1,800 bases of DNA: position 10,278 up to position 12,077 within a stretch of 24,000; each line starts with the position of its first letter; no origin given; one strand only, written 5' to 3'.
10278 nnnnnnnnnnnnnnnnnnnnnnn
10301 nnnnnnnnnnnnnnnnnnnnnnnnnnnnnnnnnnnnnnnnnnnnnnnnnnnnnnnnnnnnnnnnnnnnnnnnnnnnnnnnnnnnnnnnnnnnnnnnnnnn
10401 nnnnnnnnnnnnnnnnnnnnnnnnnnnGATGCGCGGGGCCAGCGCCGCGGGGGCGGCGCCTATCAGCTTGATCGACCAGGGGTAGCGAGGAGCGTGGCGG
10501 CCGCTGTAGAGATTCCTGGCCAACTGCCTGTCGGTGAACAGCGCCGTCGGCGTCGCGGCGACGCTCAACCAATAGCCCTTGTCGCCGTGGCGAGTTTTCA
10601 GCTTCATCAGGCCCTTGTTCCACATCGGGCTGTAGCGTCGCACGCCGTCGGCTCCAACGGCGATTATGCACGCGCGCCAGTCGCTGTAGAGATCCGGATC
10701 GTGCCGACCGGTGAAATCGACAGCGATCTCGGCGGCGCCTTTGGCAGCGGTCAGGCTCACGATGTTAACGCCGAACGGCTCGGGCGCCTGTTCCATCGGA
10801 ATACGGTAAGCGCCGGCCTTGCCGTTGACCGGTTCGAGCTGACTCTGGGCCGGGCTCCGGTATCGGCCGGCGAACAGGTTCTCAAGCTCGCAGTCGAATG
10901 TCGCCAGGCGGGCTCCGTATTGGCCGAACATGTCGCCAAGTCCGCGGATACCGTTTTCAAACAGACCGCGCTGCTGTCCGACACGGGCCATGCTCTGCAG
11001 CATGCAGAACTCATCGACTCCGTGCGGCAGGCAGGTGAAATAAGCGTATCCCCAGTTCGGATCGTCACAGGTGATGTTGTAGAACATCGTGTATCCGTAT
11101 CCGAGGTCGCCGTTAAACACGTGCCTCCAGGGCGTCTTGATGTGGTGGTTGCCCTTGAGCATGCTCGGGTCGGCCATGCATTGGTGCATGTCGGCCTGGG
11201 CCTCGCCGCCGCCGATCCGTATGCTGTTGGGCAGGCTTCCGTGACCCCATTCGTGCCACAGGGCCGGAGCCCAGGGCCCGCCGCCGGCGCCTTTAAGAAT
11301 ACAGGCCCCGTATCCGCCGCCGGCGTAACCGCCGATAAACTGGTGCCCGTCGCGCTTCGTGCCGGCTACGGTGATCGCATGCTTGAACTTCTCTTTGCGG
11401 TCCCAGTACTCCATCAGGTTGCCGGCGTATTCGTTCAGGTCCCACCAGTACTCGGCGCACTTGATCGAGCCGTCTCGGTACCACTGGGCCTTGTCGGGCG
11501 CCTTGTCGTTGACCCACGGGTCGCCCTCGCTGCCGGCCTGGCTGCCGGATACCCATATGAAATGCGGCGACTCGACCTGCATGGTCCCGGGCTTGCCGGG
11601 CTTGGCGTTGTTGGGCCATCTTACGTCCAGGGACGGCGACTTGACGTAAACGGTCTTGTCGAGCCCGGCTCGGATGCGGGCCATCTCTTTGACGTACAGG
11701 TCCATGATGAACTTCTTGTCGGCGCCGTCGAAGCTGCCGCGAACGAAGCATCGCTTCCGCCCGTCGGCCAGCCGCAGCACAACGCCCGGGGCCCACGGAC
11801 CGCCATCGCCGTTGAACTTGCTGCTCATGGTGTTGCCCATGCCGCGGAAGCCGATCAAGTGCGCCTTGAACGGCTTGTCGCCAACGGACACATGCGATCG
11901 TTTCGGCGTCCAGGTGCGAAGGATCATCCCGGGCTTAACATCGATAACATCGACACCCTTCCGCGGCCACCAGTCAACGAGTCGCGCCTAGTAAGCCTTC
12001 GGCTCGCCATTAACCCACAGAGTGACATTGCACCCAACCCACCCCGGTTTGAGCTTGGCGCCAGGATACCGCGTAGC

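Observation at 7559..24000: Duplicated, diverged three-gene set of secreted proteins (A: HExxH-LamG-coiled coil; F: FGE-fold; B: CBM-like/propeller/2xCXXCH). Candidate uncharacterised extracytoplasmic system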

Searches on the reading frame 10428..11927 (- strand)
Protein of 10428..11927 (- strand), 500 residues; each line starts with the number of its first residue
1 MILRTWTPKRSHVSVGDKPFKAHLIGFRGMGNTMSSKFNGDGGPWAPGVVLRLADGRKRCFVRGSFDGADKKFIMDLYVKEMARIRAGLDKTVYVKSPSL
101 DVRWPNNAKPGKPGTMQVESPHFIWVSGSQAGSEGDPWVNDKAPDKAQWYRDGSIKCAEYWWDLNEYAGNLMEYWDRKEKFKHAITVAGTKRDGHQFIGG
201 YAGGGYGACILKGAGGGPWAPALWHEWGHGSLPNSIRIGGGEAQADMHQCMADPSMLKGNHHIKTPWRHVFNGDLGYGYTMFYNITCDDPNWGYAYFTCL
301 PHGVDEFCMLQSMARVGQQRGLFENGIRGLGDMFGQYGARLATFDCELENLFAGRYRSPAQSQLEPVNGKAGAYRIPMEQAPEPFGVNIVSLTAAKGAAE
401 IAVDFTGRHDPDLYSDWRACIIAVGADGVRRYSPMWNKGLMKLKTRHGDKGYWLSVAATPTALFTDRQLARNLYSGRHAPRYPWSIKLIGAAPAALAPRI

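Call 53: search_protein_families(library=pfam, proteins=[window:10428-11927:-], max_evalue=10)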
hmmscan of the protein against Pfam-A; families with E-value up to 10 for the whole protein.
window:10428-11927:- (500 aa): 1 family
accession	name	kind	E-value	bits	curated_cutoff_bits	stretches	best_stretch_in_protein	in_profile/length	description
PF19527.4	DUF6055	-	3.2e-21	76.2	27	1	330-493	250-415/417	Family of unknown function (DUF6055)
